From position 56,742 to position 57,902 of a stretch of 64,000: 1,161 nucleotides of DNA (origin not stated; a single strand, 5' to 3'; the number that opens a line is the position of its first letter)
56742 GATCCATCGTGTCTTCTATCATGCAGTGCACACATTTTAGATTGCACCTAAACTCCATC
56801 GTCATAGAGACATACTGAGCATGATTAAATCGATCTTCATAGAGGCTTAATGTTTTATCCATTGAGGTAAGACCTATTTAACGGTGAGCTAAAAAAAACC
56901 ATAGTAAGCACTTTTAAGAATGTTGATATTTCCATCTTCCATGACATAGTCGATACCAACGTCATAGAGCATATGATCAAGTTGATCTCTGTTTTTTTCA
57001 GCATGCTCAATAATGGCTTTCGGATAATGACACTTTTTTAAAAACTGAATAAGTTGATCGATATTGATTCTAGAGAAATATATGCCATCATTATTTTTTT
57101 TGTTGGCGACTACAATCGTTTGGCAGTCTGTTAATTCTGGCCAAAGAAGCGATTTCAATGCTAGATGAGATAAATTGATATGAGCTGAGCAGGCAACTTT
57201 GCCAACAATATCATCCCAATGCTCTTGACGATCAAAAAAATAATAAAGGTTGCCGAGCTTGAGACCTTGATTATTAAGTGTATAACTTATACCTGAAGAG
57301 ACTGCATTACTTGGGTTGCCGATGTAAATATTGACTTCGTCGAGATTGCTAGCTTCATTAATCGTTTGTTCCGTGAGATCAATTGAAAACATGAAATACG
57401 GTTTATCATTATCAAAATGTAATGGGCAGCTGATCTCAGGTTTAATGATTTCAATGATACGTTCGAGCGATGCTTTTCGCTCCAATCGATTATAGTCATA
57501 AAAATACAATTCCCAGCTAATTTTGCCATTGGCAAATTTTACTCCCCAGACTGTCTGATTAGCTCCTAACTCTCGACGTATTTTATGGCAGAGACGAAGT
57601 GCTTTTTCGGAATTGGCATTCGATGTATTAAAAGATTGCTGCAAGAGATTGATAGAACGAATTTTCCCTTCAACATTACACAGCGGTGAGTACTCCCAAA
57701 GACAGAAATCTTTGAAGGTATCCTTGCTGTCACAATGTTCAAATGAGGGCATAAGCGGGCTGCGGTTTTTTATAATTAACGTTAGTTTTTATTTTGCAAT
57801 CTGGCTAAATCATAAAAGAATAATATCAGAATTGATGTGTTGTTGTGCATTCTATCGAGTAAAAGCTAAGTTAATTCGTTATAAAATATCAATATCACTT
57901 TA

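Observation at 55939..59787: Divergent four-gene cassette: radical SAM + 287-aa orphan / P-loop kinase-like + O-methyltransferase, a candidate uncharacterised biosynthetic or modification system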

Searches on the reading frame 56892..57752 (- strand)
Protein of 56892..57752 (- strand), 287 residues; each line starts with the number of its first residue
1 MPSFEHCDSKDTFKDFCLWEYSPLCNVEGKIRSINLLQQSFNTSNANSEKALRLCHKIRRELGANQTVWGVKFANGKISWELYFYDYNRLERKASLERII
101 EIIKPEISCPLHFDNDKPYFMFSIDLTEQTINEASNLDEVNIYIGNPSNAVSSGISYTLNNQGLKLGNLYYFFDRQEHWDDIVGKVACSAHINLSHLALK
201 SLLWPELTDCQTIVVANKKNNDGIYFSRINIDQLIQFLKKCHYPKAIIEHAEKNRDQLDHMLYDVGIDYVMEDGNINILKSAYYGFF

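Call 3: search_protein_families(library=pfam, proteins=[window:56892-57752:-], max_evalue=0.01)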
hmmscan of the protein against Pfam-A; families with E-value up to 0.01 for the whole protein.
window:56892-57752:- (287 aa): 0 families

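Call 4: search_protein_families(library=ncbifam, proteins=[window:56892-57752:-], max_evalue=0.01)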
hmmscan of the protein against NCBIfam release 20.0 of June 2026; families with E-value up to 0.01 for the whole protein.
window:56892-57752:- (287 aa): 0 families

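Call 5: find_homologous_proteins(query=window:56892-57752:-)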
Query window:56892-57752:- (287 aa): 815 proteins with E <= 0.001 among 1050 candidates; the best 120 are listed.
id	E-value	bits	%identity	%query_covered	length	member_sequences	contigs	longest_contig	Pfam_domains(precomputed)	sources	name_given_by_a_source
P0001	2.1e-183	626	93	100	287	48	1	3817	-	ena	-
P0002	5.1e-158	543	81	100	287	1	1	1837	-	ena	-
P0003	1.0e-157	542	80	100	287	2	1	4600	-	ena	-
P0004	1.3e-151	522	75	100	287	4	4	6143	-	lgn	-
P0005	2.4e-125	436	65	99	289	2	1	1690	-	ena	-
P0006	1.0e-118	414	61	99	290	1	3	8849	-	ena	-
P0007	3.8e-117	409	61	99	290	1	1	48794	-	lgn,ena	-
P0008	6.5e-117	408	62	99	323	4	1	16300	-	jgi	jgi:hypothetical protein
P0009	3.0e-106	373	56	99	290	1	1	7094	-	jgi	-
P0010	7.7e-105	368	56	100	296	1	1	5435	-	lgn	-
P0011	8.5e-103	362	55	99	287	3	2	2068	-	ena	-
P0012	6.2e-100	352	53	99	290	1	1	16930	-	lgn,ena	-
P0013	8.0e-100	352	54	98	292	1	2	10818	-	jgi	-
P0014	1.9e-99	351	53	99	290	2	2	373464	-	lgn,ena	-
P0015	5.0e-99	349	53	99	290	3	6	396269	-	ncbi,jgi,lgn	ncbi:MAG: hypothetical protein ACOX5R_17355 [bacterium]|jgi:hypothetical protein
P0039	1.8e-93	331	52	99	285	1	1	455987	-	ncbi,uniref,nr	ncbi:hypothetical protein [Devosia aurantiaca]|uniref:Uncharacterized protein n=1 Tax=Devosia aurant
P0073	5.7e-91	323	50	99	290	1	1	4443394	-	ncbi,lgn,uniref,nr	ncbi:hypothetical protein [Methylococcus sp. EFPC2]|uniref:hypothetical protein n=1 Tax=Methylococcu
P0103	7.8e-90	319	49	99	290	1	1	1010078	-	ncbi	ncbi:MAG: hypothetical protein AB1512_02595 [Thermodesulfobacteriota bacterium]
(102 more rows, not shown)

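Call 6: find_encoding_contigs(protein=window:56892-57752:-, flank=10000, max_places=6)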
Protein window:56892-57752:- (287 aa): 21 contigs read that carry it; 6 places shown.
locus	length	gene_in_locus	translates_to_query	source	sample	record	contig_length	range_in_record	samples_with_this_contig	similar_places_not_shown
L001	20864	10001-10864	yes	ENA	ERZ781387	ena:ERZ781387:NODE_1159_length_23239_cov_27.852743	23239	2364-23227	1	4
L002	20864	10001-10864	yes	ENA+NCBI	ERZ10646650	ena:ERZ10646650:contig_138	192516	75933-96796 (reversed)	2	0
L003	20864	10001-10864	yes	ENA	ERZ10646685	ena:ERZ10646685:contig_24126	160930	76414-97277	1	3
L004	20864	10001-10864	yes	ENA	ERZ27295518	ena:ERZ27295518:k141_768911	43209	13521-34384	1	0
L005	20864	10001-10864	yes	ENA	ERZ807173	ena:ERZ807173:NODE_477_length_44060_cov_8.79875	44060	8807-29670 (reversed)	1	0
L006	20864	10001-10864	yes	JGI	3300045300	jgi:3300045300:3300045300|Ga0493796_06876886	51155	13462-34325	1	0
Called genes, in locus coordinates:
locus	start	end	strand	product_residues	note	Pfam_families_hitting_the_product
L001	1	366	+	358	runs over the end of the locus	PF01565:FAD_binding_4, PF02873:MurB_C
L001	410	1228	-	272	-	PF03618:Kinase-PPPase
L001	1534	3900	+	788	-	PF01326:PPDK_N, PF00391:PEP-utilizers, PF02896:PEP-utilizers_C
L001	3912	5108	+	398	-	PF00487:FA_desaturase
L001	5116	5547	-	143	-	PF09500:YiiD_C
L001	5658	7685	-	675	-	PF21305:type_II_gspD_N0, PF03958:Secretin_N, PF00263:Secretin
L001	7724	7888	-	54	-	-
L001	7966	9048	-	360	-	PF08100:Dimerisation (weak), PF00891:Methyltransf_2, PF08242:Methyltransf_12 (weak)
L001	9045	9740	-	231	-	-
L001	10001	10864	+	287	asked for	-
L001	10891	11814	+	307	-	PF04055:Radical_SAM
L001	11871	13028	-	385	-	PF01306:LacY_symp (weak), PF03825:Nuc_H_symport, PF07690:MFS_1, PF12832:MFS_1_like, PF07690:MFS_1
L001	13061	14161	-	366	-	PF01264:Chorismate_synt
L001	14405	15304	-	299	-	PF03602:Cons_hypoth95 (weak), PF05175:MTS, PF06325:PrmA (weak), PF13847:Methyltransf_31 (weak), PF07669:Eco57I (weak), PF13649:Methyltransf_25 (weak)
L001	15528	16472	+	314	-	PF13609:Porin_4, PF00267:Porin_1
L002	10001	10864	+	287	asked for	-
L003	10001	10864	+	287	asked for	-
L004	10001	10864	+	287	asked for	-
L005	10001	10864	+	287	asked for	-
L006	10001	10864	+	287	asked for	-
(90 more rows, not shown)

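Call 8: find_encoding_contigs(protein=P0073, flank=8000, max_places=2)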
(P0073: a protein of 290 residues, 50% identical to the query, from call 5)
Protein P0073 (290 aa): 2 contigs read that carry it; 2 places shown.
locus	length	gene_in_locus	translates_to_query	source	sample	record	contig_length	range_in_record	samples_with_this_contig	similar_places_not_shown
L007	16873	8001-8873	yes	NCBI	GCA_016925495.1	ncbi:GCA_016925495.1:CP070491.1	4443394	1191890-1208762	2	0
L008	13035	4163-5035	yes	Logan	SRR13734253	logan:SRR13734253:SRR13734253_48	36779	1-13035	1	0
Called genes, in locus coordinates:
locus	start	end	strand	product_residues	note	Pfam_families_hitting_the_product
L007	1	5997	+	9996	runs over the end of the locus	-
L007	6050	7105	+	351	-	PF08100:Dimerisation, PF00891:Methyltransf_2, PF08242:Methyltransf_12 (weak), PF13649:Methyltransf_25 (weak)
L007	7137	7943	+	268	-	-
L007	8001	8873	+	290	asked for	-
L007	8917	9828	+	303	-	PF04055:Radical_SAM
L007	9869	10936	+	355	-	-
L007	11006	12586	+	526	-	PF13489:Methyltransf_23, PF02390:Methyltransf_4, PF08241:Methyltransf_11, PF08242:Methyltransf_12, PF13649:Methyltransf_25, PF13847:Methyltransf_31, PF10119:MethyTransf_Reg, PF21782:WHD_PKMT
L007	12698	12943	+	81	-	PF13333:rve_2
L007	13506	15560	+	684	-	PF03150:CCP_MauG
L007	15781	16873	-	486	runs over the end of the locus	PF00392:GntR, PF00155:Aminotran_1_2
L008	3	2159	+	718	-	?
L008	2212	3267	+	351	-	PF08100:Dimerisation, PF00891:Methyltransf_2, PF08242:Methyltransf_12 (weak), PF13649:Methyltransf_25 (weak)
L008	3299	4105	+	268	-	-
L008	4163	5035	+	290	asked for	-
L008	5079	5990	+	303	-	PF04055:Radical_SAM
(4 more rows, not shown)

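Call 9: find_encoding_contigs(protein=P0039, flank=8000, max_places=2)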
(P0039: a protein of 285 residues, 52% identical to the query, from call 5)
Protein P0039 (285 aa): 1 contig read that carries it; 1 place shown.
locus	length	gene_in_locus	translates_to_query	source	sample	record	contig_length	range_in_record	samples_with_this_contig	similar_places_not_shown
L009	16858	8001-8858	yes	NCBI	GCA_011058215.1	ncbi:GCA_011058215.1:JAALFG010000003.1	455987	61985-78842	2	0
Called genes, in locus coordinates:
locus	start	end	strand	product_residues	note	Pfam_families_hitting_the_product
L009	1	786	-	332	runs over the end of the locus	-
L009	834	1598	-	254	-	PF02163:Peptidase_M50 (weak)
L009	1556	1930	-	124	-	PF05402:PqqD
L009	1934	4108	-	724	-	PF01590:GAF (faint), PF13492:GAF_3 (faint), PF13185:GAF_2 (faint), PF25919:BSH_CusB (faint), PF25973:BSH_CzcB (faint), PF25954:Beta-barrel_RND_2 (weak)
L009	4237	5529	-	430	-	PF13505:OMP_b-brl, PF01389:OmpA_membrane (faint), PF13505:OMP_b-brl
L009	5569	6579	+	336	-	PF13489:Methyltransf_23 (faint), PF00891:Methyltransf_2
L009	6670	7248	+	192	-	PF13521:AAA_28 (weak), PF13207:AAA_17 (weak), PF13238:AAA_18 (weak)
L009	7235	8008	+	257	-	-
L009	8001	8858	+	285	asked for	-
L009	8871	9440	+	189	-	PF04055:Radical_SAM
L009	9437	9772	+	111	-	-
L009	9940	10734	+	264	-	PF07277:SapC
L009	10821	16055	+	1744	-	-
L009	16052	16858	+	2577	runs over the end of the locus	-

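Call 10: find_encoding_contigs(protein=P0103, flank=8000, max_places=2)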
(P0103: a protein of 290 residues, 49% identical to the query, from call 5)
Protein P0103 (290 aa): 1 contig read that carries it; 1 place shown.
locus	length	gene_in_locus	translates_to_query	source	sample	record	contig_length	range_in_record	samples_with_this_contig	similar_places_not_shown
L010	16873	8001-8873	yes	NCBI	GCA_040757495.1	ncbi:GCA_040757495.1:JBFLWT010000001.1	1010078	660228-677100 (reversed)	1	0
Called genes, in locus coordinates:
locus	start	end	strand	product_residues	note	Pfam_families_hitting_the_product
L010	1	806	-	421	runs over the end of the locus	-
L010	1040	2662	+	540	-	PF00239:Resolvase, PF07508:Recombinase, PF13408:Zn_ribbon_recom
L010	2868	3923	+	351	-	PF08242:Methyltransf_12 (faint), PF08100:Dimerisation (weak), PF08241:Methyltransf_11 (faint), PF00891:Methyltransf_2, PF13649:Methyltransf_25 (weak)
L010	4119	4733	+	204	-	-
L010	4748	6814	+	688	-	PF11950:DUF3467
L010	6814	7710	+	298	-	PF04055:Radical_SAM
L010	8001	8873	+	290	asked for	-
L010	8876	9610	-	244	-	PF25917:BSH_RND (faint), PF25973:BSH_CzcB, PF25984:BSH_YknX (weak), PF25954:Beta-barrel_RND_2 (weak)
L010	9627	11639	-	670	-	PF07517:SecA_DEAD, PF01043:SecA_PP_bind, PF21090:P-loop_SecA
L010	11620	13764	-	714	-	-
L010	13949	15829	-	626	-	PF13185:GAF_2 (faint), PF13492:GAF_3 (faint), PF01590:GAF (weak), PF25919:BSH_CusB (faint), PF25973:BSH_CzcB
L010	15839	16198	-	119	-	PF11950:DUF3467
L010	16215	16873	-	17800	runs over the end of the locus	-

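Call 16: find_related_loci(query=A1, collection=genome_contigs, flank=10000)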
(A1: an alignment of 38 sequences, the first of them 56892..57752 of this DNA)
Query A1 (287 aa) in genome_contigs; peptide patterns used: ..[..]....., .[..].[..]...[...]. (x = any residue, [..] = any of these).
305 stretches matched a pattern; 258 encode a relative of the query (tblastn E <= 1e-3); the best 80 are kept; 80 distinct loci.
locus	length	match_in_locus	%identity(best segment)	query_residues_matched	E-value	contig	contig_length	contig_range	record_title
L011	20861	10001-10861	94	1-287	0e+0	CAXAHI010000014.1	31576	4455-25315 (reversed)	MAG TPA_asm: uncultured Gammaproteobacteria bacterium isolate ERR3525247_concoct_80 genome assembly, contig: ERZ22156396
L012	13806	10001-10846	53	5-287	6e-103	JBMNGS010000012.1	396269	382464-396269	MAG: bacterium isolate SBF912LR0HQ0026 contig_55363, whole genome shotgun sequence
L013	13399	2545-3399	51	1-287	4e-100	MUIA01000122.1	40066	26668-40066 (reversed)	MAG: Oceanospirillales bacterium LUC14_002_19_P2 _5, whole genome shotgun sequence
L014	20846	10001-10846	51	5-287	8e-100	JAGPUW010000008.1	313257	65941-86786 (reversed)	MAG: Gammaproteobacteria bacterium isolate 640_Coassembly_bin.24 k141_206364, whole genome shotgun sequence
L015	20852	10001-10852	52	2-287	8e-100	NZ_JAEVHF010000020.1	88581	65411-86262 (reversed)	Kistimonas asteriae strain KMD 001 NODE_20_length_88581_cov_35.7685, whole genome shotgun sequence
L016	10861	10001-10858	50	1-287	8e-100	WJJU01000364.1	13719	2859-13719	MAG: Chitinivibrionales bacterium isolate RBin_299 k141_1884964, whole genome shotgun sequence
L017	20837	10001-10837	52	4-285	7e-99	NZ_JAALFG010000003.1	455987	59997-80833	Devosia aurantiaca strain H239 3, whole genome shotgun sequence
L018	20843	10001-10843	53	4-285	1e-98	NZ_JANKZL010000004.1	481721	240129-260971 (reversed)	Aminobacter sp. HY435 Scaffold3_1, whole genome shotgun sequence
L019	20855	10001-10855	52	1-287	6e-99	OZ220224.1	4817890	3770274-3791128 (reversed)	MAG: uncultured Kistimonas sp. isolate 85cdd03d-db34-4338-bc11-e7a22193d3ac genome assembly, chromosome: 1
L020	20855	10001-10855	51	1-287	6e-99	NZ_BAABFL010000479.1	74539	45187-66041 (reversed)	Kistimonas scapharcae strain JCM 17805 sequence479, whole genome shotgun sequence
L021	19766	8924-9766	51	1-285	1e-97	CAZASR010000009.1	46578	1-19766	MAG TPA_asm: uncultured Devosia sp. isolate SRP263527_co2_191 genome assembly, contig: NODE_539_length_46578_cov_11.5637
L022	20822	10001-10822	54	11-285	3e-97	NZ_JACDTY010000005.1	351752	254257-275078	Mesorhizobium neociceri strain CCANP35 NODE_5_length_351752_cov_24.296378, whole genome shotgun sequence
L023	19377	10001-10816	52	15-287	5e-97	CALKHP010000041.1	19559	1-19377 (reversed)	MAG TPA_asm: uncultured Alphaproteobacteria bacterium isolate SRR3997478_bin.91_CONCOCT_v1.1_MAG genome assembly, contig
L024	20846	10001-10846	50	5-287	5e-97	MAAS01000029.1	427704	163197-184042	Gammaproteobacteria bacterium 50_400_T64 BD02T64_scaffold_54, whole genome shotgun sequence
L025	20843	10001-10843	52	4-285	5e-97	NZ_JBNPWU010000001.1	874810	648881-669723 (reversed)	Aminobacter sp. BE82 Ga0454509_01, whole genome shotgun sequence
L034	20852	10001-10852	49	3-287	3e-95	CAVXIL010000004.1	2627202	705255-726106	MAG: uncultured Alphaproteobacteria bacterium isolate MFD03346.bin.1.30 genome assembly, contig: contig_9014, whole geno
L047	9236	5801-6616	49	15-287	2e-93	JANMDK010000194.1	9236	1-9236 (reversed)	MAG: Pseudomonadota bacterium isolate OTE_75_metabat_17 OTE_75_k141_4039266, whole genome shotgun sequence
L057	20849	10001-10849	45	4-287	1e-91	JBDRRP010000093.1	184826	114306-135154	MAG: Pseudomonadota bacterium isolate MEGAHIT-group-2.99 k141_616000, whole genome shotgun sequence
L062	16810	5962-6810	47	2-285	3e-91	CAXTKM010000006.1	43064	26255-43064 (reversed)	MAG TPA_asm: uncultured Enterovirga sp. isolate public_SRR11456921_metawrap_bin.21 genome assembly, contig: public_SRR11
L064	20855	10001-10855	46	2-287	5e-91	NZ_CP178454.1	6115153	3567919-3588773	Anabaena azotica SJ-1 chromosome, complete genome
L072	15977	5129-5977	45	4-287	5e-90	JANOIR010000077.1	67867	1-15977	MAG: Vicinamibacteraceae bacterium isolate SOY_63_metabat_174 SOY_63_k141_1633530, whole genome shotgun sequence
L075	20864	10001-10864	51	1-287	7e-90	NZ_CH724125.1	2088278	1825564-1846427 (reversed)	Neptuniibacter caesariensis strain MED92 scf_1099521380394, whole genome shotgun sequence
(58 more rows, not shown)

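Call 20: predict_structure(alignment_id=A1)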
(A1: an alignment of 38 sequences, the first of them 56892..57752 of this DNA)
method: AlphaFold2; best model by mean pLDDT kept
length: 287 residues; sequences in the alignment: 38
mean_pLDDT: 92.8   pTM: 0.91
mean pLDDT of the five models: 92.8, 92.6, 92.5, 92.2, 91.7
residues with pLDDT >= 90: 237; 70-90: 41; 50-70: 8; < 50: 1
segments of 3 or more residues with pLDDT < 50: none
pLDDT, mean of each block of 10 residues (from residue 1): 83 91 96 96 96 95 93 98 89 90 93 90 95 92 76 82 92 93 92 91 96 93 97 98 98 98 97 95 96
secondary structure, 60 per line:
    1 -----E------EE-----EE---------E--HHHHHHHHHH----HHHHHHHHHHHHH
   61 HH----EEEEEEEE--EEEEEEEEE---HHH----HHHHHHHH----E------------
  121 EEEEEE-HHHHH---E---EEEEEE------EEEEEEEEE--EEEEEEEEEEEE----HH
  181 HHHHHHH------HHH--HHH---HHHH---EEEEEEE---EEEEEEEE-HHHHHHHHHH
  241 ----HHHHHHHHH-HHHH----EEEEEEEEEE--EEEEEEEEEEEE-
elements in order: H34-43 H48-62 E67-74 E77-85 H96-103 E121-126 H128-132 E140-145 E152-160 E163-174 H179-187 H205-208 E212-218 E222-229 H231-240 H245-253 H255-258 E263-272 E275-286

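Call 23: fold_search(model_id=the predicted structure, library=pdb)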
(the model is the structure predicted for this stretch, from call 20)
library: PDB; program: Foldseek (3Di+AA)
matches with E <= 10: 654; with E <= 0.001: 30
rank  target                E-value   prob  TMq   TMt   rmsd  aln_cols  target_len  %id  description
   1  5ynt_B                8.5e-07  1.00  0.46  0.43   6.9       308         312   11  Crystal structure of an aromatic prenyltransferase FAMD1 from Fischerella ambigua UTEX 1903 (released 2018-08-29)
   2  5ynv_B                1.4e-06  1.00  0.45  0.43   6.9       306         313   11  Crystal structure of an aromatic prenyltransferase FAMD1 from Fischerella ambigua UTEX 1903 in complex with DMASPP (released 2018-08-29)
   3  5yk9_B                1.5e-06  1.00  0.46  0.45   6.7       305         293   10  Crystal structure of selenomethionine-labelled indole prenyltransferase AmbP1 (released 2018-06-06)
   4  5ynv_A                1.7e-06  1.00  0.45  0.43   7.1       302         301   11  Crystal structure of an aromatic prenyltransferase FAMD1 from Fischerella ambigua UTEX 1903 in complex with DMASPP (released 2018-08-29)
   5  5y4g_B                1.9e-06  1.00  0.43  0.42   7.3       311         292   12  Apo Structure of AmbP3 (released 2018-07-18)
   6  5y7c_A                2.2e-06  1.00  0.44  0.43   7.1       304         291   12  Hapalindole A and DMSPP Bound AmbP3 (released 2018-07-18)
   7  5z43_A                2.5e-06  1.00  0.44  0.44   7.0       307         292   10  Crystal structure of prenyltransferase AmbP1 apo structure (released 2018-06-06)
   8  5ynu_B                2.7e-06  1.00  0.47  0.44   6.3       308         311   11  Crystal structure of an aromatic prenyltransferase FAMD1 from Fischerella ambigua UTEX 1903 in complex with INN (released 2018-08-29)
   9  5y72_B                3.0e-06  1.00  0.43  0.42   7.4       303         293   12  DMSPP Bound AmbP3 (released 2018-07-18)
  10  5y4g_A                4.1e-06  1.00  0.45  0.44   7.2       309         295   10  Apo Structure of AmbP3 (released 2018-07-18)
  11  5z45_A                4.3e-06  1.00  0.46  0.46   7.2       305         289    9  Crystal structure of prenyltransferase AmbP1 pH6.5 complexed with GSPP and cis-indolyl vinyl isonitrile (released 2018-06-06)
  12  5ynw_B                5.5e-06  1.00  0.46  0.43   6.3       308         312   11  Crystal structure of an aromatic prenyltransferase FAMD1 from Fischerella ambigua UTEX 1903 in complex with DMASPP and (released 2018-08-29)
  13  1zb6                  7.5e-06  1.00  0.38  0.37   7.8       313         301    8  Co-Crystal Structure of ORF2 an Aromatic Prenyl Transferase from Streptomyces sp. strain cl190 complexed with GSPP and 1 (released 2005-06-21)
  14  1zcw                  9.0e-06  1.00  0.38  0.37   7.7       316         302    8  Co-crystal structure of Orf2 an aromatic prenyl transferase from Streptomyces sp. strain CL190 complexed with GPP (released 2005-06-21)
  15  5z46_B                9.5e-06  1.00  0.44  0.44   7.0       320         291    9  Crystal structure of prenyltransferase AmbP1 pH8 complexed with GSPP and cis-indolyl vinyl isonitrile (released 2018-06-06)
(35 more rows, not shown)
